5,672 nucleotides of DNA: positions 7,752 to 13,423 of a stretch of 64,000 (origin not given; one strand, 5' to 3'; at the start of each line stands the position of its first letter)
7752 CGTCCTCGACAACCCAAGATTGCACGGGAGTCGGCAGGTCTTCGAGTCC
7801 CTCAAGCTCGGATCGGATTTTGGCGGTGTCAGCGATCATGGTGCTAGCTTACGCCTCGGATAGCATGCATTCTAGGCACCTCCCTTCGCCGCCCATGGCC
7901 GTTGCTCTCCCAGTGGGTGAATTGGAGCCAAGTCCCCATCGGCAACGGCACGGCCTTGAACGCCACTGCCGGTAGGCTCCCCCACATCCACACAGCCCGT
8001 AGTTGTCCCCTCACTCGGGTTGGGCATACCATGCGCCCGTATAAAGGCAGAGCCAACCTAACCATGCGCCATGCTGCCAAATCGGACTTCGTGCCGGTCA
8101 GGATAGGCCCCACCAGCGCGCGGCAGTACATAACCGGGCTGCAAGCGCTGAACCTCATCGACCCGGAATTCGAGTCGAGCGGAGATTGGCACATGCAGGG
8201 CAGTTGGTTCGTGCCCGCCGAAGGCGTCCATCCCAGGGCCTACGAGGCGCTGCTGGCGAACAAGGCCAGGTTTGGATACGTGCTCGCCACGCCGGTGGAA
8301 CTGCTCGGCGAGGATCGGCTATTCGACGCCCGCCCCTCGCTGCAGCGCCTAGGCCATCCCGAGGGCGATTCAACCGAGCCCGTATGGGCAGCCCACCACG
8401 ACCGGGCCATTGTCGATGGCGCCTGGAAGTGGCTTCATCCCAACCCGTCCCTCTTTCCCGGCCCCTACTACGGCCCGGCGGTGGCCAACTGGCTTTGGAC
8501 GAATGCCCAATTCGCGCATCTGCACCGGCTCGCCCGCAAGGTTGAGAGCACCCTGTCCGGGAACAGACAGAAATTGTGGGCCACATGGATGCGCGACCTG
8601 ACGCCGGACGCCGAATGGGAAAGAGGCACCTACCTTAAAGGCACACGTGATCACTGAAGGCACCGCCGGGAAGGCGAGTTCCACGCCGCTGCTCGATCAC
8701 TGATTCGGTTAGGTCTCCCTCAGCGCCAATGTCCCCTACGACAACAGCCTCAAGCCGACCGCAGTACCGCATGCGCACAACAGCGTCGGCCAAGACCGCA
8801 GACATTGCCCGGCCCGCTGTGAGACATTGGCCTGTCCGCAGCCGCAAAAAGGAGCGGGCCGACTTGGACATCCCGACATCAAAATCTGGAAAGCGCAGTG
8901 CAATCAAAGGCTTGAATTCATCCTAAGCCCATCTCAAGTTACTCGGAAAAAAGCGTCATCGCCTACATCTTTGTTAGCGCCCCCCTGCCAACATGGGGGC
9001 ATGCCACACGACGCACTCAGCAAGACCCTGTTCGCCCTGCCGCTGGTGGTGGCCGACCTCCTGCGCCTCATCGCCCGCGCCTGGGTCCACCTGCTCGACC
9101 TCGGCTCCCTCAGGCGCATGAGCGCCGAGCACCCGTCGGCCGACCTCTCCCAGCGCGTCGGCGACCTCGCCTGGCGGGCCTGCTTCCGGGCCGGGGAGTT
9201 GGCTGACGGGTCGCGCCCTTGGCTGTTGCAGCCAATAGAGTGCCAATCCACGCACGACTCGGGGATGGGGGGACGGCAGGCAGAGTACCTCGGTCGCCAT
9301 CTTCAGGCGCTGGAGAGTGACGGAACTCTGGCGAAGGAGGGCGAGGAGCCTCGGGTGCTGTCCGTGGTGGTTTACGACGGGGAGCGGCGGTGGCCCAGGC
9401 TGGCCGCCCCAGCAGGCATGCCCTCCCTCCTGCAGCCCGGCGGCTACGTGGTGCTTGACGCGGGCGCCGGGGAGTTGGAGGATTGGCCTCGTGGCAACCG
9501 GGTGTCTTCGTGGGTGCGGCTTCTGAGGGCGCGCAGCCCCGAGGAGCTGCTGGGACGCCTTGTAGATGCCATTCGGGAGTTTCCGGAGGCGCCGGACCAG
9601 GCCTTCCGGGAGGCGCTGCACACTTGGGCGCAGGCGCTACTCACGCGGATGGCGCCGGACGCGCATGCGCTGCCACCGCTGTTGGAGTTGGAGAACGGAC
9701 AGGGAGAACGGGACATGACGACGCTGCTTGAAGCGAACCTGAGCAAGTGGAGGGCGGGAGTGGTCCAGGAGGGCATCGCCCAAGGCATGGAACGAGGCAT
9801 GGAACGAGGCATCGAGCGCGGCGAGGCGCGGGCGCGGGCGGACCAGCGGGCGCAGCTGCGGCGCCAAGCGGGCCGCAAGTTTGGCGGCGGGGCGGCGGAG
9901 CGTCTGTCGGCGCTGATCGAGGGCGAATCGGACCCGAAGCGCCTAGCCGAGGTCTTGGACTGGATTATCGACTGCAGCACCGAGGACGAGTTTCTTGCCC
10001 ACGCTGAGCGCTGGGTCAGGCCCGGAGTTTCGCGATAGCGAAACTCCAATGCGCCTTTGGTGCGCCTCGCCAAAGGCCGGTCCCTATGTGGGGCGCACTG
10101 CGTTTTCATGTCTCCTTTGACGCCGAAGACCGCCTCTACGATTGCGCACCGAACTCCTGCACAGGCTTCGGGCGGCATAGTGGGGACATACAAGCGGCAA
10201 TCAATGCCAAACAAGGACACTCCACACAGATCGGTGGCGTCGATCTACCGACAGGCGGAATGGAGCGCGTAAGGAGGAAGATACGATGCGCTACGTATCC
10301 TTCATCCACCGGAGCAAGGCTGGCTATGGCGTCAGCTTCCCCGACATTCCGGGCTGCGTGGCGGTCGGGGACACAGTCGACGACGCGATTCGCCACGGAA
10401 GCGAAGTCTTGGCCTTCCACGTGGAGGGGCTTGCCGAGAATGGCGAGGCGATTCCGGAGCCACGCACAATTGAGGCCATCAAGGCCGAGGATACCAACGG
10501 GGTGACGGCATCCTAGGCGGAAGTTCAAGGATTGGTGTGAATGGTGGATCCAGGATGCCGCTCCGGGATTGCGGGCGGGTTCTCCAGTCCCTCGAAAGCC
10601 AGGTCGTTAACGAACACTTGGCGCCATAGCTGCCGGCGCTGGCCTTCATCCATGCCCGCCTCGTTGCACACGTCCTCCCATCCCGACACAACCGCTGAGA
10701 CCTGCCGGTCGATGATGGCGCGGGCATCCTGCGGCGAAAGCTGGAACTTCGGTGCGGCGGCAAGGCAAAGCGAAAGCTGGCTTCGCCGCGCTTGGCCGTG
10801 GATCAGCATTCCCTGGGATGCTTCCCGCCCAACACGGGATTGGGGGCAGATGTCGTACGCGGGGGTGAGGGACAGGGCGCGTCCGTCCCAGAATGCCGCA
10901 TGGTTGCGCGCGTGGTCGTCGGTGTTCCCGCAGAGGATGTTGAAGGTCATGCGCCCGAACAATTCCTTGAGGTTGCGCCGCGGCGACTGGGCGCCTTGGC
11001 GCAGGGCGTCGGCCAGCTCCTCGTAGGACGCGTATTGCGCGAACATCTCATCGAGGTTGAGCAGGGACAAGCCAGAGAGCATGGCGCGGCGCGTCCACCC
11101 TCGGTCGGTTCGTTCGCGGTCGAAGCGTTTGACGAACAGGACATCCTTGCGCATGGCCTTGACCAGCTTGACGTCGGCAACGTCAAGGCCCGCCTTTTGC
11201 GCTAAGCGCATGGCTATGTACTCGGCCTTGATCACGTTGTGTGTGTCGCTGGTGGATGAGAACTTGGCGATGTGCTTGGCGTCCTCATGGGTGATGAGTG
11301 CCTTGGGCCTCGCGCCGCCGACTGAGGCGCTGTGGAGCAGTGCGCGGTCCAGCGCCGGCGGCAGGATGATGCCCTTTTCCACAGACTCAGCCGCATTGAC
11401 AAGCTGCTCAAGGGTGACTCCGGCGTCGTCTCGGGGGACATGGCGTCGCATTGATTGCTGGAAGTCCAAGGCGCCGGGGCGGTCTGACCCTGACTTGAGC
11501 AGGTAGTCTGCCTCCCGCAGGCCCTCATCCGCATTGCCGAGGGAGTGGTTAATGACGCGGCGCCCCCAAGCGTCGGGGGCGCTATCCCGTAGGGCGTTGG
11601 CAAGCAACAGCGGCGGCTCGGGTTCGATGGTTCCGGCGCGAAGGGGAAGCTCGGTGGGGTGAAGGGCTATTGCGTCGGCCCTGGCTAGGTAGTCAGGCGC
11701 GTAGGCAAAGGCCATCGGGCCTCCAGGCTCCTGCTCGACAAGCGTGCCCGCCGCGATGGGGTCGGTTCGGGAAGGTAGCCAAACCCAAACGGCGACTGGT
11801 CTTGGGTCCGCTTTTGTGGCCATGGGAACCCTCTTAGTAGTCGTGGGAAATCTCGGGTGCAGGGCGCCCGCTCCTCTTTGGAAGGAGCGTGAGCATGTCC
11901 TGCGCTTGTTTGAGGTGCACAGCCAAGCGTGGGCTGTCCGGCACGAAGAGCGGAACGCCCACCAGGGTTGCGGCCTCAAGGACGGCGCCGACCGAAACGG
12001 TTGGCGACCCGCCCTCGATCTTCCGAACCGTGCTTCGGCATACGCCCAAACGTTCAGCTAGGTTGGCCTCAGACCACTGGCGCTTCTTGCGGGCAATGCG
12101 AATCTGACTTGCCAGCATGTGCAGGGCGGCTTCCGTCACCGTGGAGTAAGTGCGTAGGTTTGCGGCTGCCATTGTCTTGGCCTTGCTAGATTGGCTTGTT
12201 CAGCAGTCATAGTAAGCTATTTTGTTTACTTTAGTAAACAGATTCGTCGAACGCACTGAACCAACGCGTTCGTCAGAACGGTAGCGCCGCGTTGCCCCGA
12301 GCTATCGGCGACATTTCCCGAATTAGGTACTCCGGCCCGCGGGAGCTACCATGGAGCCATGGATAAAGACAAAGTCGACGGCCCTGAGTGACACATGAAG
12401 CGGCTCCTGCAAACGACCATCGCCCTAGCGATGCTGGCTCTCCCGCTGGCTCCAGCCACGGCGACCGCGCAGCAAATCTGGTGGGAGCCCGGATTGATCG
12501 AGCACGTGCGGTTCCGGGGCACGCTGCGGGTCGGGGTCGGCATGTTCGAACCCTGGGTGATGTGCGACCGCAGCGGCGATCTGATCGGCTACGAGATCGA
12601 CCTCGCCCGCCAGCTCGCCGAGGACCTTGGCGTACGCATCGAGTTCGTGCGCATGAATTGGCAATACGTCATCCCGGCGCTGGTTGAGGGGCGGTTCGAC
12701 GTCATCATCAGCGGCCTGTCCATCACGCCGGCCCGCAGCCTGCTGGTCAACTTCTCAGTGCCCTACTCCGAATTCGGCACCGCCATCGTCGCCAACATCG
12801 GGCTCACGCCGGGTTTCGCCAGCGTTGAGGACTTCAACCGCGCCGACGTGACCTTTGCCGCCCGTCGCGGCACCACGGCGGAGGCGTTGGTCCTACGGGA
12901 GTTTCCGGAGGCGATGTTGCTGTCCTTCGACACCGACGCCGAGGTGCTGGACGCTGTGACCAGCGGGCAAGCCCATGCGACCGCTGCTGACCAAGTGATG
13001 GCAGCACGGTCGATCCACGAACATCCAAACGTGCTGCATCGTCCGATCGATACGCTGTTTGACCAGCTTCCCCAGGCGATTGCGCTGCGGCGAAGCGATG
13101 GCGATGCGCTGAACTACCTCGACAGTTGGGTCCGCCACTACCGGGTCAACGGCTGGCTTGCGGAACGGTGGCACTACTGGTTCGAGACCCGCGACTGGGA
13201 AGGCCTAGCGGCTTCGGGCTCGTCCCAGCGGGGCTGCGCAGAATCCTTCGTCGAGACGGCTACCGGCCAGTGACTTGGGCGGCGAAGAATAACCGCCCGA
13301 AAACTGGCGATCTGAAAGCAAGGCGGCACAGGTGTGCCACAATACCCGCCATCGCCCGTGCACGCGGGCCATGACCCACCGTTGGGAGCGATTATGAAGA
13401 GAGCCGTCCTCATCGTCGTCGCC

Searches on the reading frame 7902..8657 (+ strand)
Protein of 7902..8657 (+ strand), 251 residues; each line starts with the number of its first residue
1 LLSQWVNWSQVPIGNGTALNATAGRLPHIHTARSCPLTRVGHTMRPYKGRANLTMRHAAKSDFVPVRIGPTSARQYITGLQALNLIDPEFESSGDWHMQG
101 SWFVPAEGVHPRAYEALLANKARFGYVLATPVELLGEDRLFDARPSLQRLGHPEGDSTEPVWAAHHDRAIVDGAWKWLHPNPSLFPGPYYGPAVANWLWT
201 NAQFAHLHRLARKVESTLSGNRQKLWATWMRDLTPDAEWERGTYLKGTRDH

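Call 9: search_protein_families(library=pfam, proteins=[window:7902-8657:+], max_evalue=0.1)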
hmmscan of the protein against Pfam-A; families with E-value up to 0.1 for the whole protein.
window:7902-8657:+ (251 aa): 0 families

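Call 10: search_protein_families(library=padloc, proteins=[window:7902-8657:+], max_evalue=0.1)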
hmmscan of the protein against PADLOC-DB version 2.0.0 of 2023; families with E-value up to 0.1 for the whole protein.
window:7902-8657:+ (251 aa): 2 families
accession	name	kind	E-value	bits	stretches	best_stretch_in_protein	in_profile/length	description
PDLC02280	AbiEi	-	6.4e-17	60.2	1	66-232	2-149/153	AbiEi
PDLC02284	AbiEi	-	0.0002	19.8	1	75-100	2-26/138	AbiEi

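Call 12: search_protein_families(library=ncbifam, proteins=[window:7902-8657:+], max_evalue=0.1)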
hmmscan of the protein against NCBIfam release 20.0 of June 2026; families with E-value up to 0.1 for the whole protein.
window:7902-8657:+ (251 aa): 0 families

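Call 94: search_protein_families(library=pfam, proteins=[window:7902-8657:+], max_evalue=0.01)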
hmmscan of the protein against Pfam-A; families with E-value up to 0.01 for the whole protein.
window:7902-8657:+ (251 aa): 0 families

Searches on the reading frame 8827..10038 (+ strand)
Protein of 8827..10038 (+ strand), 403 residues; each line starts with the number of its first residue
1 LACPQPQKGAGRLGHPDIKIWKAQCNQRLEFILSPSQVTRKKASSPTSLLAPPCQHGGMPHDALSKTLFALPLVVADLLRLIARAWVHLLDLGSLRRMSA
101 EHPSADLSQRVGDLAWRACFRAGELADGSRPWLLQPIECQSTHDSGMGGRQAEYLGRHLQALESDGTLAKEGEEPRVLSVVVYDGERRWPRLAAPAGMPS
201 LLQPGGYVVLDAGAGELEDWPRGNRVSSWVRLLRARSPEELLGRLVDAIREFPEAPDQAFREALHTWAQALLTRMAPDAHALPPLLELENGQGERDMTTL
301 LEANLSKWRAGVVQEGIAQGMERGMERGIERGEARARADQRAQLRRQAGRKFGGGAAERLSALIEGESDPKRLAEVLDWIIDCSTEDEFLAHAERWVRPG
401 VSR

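Call 9: search_protein_families(library=pfam, proteins=[window:8827-10038:+], max_evalue=0.1)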
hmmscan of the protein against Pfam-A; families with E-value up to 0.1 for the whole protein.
window:8827-10038:+ (403 aa): 1 family
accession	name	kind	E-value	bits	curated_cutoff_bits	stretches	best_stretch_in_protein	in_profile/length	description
PF04754.18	Transposase_31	-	3.5e-06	27.2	21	1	60-190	2-124/203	Putative transposase, YhgA-like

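Call 10: search_protein_families(library=padloc, proteins=[window:8827-10038:+], max_evalue=0.1)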
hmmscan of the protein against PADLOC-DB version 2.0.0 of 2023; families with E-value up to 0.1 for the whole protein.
window:8827-10038:+ (403 aa): 1 family
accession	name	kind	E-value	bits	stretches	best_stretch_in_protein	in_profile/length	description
PDLC01084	C3a178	-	0.06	11.9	0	303-334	43-73/90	putative invertase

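Call 12: search_protein_families(library=ncbifam, proteins=[window:8827-10038:+], max_evalue=0.1)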
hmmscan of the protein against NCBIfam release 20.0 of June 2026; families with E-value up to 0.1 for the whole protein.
window:8827-10038:+ (403 aa): 3 families
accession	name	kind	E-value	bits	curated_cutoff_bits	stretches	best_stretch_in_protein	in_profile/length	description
NF004270.2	PRK05687.2-1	equivalog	0.0031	17.1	180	1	310-348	56-94/223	flagellar assembly protein FliH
NF004267.1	PRK05687.1-3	equivalog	0.0043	16.2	293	1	293-334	56-97/266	flagellar assembly protein FliH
NF009925.1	PRK13386.1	equivalog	0.0053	16.1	192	1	279-347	12-77/228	flagellar assembly protein FliH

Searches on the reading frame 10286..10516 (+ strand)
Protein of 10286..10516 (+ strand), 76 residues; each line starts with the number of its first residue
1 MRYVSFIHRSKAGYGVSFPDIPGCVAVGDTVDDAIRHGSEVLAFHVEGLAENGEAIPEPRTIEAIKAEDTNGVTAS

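Call 94: search_protein_families(library=pfam, proteins=[window:10286-10516:+], max_evalue=0.01)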
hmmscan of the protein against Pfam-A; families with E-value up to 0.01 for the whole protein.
window:10286-10516:+ (76 aa): 1 family
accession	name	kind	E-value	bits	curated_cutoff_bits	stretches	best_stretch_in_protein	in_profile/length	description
PF15919.11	HicB_lk_antitox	-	5.2e-18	65.8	27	1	5-69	3-68/123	HicB_like antitoxin of bacterial toxin-antitoxin system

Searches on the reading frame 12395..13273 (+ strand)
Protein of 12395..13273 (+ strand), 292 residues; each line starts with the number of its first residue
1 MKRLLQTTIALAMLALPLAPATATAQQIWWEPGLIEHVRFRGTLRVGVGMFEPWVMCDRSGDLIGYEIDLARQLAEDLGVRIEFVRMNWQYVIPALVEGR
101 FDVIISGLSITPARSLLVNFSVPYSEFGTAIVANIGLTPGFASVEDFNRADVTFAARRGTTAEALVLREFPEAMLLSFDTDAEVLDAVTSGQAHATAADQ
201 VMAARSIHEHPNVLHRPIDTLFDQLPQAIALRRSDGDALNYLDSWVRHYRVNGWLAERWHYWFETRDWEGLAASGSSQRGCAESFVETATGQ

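Call 94: search_protein_families(library=pfam, proteins=[window:12395-13273:+], max_evalue=0.01)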
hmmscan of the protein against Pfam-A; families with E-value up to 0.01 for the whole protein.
window:12395-13273:+ (292 aa): 2 families
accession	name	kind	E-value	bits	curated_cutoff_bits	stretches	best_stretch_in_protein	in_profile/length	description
PF00497.25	SBP_bac_3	-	9.7e-27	93.8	26.4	1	44-264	1-131/132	Bacterial extracellular solute-binding proteins, family 3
PF10613.14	Lig_chan-Glu_bd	-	3.9e-08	33.8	30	1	52-133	11-111/115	Ligated ion channel L-glutamate- and glycine-binding site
